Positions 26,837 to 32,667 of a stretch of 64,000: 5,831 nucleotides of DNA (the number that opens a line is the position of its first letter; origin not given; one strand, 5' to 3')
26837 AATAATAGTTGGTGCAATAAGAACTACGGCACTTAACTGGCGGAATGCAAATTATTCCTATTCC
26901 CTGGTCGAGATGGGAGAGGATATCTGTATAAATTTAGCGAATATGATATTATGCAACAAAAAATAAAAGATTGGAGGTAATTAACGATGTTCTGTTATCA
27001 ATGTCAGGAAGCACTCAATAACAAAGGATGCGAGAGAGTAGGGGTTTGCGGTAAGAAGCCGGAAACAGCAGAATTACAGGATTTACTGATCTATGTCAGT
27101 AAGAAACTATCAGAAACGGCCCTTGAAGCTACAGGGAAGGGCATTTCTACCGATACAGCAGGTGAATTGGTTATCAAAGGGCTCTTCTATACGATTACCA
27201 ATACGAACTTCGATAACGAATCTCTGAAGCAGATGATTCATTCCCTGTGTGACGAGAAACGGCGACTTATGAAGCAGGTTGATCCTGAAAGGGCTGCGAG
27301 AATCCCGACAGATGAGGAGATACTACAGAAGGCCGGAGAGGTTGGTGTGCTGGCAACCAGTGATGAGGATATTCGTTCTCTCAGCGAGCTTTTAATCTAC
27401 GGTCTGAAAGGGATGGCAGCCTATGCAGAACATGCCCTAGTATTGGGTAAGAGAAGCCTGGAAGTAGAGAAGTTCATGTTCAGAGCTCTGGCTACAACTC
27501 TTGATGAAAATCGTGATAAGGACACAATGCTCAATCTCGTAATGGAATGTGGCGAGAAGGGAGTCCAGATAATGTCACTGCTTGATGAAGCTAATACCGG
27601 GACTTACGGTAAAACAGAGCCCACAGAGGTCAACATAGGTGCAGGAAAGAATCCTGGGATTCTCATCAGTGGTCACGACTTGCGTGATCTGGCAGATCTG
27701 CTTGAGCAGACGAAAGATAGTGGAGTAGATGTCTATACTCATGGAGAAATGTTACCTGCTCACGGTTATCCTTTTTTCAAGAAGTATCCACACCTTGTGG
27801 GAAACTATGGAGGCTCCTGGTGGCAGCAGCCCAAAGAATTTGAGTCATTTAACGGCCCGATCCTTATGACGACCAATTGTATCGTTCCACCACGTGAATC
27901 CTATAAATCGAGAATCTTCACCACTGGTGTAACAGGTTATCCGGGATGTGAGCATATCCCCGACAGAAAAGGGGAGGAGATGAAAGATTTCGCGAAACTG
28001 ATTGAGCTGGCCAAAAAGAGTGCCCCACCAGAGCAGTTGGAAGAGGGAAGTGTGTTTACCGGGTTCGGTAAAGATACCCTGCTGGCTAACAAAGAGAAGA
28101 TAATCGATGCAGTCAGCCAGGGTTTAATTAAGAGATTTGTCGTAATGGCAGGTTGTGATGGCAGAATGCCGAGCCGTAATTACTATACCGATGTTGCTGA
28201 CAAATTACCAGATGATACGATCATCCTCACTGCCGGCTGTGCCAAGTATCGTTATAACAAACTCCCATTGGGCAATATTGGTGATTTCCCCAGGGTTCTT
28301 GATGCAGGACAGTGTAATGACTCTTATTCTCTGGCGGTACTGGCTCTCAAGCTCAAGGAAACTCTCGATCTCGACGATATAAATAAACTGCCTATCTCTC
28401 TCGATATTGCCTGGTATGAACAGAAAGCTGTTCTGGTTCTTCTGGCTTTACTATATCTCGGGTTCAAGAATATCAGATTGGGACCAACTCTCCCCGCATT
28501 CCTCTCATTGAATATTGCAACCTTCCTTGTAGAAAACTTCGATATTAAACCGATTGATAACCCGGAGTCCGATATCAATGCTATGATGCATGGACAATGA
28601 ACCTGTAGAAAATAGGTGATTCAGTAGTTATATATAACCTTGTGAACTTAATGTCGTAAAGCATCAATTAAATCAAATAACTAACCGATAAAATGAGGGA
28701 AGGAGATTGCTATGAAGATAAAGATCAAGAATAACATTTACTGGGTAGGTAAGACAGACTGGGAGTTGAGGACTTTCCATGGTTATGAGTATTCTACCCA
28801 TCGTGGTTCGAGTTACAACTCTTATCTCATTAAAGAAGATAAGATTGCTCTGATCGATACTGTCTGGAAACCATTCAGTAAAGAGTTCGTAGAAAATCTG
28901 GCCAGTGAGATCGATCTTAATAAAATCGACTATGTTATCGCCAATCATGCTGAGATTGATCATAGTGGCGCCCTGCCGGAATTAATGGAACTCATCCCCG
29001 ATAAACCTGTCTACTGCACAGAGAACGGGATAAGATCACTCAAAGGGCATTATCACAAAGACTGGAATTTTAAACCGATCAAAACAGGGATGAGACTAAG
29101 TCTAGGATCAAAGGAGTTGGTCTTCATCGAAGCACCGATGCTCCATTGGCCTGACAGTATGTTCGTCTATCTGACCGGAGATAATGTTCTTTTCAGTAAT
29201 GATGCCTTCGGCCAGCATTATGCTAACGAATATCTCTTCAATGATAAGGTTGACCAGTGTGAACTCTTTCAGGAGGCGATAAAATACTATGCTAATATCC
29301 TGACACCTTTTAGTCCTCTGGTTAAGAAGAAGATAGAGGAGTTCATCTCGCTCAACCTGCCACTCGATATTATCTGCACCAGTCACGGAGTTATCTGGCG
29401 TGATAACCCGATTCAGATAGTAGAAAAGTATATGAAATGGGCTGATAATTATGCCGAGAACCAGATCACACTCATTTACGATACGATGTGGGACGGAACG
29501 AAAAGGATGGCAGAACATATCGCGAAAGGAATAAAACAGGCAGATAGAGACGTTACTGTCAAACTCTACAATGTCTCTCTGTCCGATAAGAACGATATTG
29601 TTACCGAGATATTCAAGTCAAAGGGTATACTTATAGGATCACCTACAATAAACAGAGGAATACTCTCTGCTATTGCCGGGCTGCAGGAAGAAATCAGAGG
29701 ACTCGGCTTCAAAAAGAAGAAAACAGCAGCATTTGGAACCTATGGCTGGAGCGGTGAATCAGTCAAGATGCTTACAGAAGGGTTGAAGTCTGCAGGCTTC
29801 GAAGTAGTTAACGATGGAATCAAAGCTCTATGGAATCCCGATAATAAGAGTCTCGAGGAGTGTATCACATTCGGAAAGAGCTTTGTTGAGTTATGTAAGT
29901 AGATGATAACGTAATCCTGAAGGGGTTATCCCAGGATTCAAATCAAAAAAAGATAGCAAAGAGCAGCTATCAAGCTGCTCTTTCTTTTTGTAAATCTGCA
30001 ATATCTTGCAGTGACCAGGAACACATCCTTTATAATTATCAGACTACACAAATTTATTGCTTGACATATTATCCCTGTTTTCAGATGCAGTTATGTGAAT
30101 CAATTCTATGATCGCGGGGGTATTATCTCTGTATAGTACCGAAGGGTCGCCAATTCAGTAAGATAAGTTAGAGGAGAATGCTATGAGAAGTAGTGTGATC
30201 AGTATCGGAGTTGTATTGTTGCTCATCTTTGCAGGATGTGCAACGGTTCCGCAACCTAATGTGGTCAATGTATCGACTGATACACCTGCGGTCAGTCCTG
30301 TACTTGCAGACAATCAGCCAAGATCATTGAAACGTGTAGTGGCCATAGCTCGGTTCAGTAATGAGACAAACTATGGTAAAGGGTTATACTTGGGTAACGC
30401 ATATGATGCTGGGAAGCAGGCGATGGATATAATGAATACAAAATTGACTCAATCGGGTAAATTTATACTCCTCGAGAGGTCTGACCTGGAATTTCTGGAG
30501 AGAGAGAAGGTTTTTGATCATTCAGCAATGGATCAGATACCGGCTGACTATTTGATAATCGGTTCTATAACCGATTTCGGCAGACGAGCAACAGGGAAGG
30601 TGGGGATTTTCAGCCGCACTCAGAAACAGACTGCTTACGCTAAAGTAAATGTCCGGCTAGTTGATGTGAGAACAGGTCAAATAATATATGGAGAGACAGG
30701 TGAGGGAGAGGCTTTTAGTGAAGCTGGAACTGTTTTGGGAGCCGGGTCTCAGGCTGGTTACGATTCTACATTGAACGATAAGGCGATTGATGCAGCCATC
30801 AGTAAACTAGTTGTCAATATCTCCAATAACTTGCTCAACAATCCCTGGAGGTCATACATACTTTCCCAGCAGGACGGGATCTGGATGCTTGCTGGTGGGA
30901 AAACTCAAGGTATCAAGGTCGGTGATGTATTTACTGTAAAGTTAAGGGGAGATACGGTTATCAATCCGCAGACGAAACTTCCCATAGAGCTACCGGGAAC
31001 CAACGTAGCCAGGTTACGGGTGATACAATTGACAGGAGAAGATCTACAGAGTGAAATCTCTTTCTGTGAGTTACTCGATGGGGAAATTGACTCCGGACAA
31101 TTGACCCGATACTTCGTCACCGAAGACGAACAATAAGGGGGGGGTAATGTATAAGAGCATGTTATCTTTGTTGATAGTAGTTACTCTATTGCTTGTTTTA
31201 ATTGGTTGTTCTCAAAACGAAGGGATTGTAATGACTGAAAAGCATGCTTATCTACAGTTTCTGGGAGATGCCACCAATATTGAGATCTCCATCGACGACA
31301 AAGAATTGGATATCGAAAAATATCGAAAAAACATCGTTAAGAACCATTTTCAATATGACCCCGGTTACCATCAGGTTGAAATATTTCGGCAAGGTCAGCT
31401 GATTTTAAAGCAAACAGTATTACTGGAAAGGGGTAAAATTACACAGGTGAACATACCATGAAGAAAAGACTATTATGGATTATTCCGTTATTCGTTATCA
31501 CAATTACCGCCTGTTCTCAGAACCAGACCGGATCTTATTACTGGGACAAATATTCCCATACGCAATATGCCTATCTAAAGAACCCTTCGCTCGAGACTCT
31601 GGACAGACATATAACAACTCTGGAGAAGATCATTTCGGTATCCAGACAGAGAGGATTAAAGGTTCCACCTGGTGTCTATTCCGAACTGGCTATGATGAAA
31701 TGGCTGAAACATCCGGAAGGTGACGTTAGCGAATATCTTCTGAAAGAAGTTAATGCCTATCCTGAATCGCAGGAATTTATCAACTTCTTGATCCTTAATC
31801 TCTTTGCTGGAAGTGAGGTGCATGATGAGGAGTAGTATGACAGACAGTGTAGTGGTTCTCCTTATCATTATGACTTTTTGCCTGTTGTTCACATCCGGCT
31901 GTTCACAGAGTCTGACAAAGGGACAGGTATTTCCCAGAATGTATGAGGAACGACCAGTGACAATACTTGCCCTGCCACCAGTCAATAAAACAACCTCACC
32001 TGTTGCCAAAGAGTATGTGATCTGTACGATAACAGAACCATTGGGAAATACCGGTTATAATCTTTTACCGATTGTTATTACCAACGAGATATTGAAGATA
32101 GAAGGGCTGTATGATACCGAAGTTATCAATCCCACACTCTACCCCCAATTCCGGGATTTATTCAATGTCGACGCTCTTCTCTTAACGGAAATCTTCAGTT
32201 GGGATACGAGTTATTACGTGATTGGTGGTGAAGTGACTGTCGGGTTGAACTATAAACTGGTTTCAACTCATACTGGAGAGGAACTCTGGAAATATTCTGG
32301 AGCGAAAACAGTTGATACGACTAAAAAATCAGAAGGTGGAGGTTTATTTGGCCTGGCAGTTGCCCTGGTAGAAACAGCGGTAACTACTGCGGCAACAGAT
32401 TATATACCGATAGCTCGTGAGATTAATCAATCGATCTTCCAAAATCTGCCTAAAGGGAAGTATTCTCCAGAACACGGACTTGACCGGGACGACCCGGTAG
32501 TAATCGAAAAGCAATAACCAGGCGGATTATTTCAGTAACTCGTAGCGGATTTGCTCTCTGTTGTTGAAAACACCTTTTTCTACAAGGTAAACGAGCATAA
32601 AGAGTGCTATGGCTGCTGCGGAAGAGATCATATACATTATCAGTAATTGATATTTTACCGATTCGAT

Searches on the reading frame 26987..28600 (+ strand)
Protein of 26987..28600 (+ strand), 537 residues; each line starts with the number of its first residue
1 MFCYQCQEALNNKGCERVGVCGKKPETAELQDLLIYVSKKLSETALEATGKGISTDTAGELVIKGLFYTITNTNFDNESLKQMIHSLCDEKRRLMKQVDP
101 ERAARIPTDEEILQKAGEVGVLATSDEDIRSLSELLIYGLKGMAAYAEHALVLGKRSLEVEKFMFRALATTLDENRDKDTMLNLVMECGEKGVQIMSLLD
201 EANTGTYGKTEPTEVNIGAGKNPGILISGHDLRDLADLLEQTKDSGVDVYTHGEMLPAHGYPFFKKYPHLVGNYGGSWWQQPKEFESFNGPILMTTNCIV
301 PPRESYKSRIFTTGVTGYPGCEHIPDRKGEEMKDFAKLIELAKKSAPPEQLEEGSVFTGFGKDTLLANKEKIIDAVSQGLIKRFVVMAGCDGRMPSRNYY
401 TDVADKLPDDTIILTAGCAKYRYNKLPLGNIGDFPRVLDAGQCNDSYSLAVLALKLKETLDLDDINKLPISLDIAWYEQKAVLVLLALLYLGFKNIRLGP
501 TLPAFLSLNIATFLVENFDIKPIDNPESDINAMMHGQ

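Call 11: search_protein_families(library=pfam, proteins=[window:26987-28600:+], max_evalue=0.0001)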
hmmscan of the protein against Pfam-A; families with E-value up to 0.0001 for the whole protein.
window:26987-28600:+ (537 aa): 1 family
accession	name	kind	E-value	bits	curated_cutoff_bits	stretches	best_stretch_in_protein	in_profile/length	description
PF03063.25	Prismane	-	4.9e-163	543.9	27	1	1-530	1-512/513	Prismane/CO dehydrogenase family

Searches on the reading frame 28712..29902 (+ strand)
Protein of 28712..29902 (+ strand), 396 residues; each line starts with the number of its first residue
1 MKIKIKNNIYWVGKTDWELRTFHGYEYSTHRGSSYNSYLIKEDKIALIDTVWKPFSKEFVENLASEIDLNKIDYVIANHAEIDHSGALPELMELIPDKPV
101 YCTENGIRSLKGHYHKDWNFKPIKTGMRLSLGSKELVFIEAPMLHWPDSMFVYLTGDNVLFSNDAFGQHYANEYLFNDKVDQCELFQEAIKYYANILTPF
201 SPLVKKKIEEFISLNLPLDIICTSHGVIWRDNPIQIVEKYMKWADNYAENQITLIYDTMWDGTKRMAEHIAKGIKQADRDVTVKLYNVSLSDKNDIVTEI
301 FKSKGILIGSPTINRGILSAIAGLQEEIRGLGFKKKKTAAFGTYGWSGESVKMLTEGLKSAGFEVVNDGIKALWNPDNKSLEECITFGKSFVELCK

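Call 11: search_protein_families(library=pfam, proteins=[window:28712-29902:+], max_evalue=0.0001)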
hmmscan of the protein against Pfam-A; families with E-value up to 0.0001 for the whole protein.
window:28712-29902:+ (396 aa): 4 families
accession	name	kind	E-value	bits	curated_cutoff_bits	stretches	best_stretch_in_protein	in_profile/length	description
PF19583.5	ODP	-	1.4e-18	67.9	27.2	1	35-226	3-194/194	ODP family beta lactamase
PF00258.30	Flavodoxin_1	-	2.1e-15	57.6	25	1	254-386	1-141/143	Flavodoxin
PF00753.33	Lactamase_B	-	4.4e-14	53.3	22.7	1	34-225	5-196/196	Metallo-beta-lactamase superfamily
PF12706.13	Lactamase_B_2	-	4.8e-08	33.3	27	1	47-147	4-116/200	Beta-lactamase superfamily domain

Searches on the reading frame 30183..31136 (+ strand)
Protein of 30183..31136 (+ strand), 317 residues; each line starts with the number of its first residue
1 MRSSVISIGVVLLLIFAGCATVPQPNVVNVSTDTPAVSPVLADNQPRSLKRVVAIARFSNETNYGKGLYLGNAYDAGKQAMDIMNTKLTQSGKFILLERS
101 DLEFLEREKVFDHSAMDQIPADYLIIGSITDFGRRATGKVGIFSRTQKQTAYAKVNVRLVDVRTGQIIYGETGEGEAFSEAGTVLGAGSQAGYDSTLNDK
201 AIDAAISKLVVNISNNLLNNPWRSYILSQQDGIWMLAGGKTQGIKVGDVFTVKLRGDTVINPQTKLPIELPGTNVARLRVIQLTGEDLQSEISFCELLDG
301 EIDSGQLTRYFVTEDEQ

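Call 70: search_protein_families(library=pfam, proteins=[window:30183-31136:+], max_evalue=0.00001)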
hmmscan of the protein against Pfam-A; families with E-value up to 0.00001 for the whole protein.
window:30183-31136:+ (317 aa): 1 family
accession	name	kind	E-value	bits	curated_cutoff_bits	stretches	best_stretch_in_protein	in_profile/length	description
PF03783.19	CsgG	-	1.2e-31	110.1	20.8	1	48-225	7-205/210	Curli production assembly/transport component CsgG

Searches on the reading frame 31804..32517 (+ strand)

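Call 70: search_protein_families(library=pfam, proteins=[window:31804-32517:+], max_evalue=0.00001)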
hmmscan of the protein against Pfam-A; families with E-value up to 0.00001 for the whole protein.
window:31804-32517:+ (237 aa): 1 family
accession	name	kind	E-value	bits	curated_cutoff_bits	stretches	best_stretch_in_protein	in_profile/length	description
PF05643.16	GNA1162-like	-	1.2e-28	100.3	25.9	1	48-211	8-171/185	Putative lipoprotein GNA1162-like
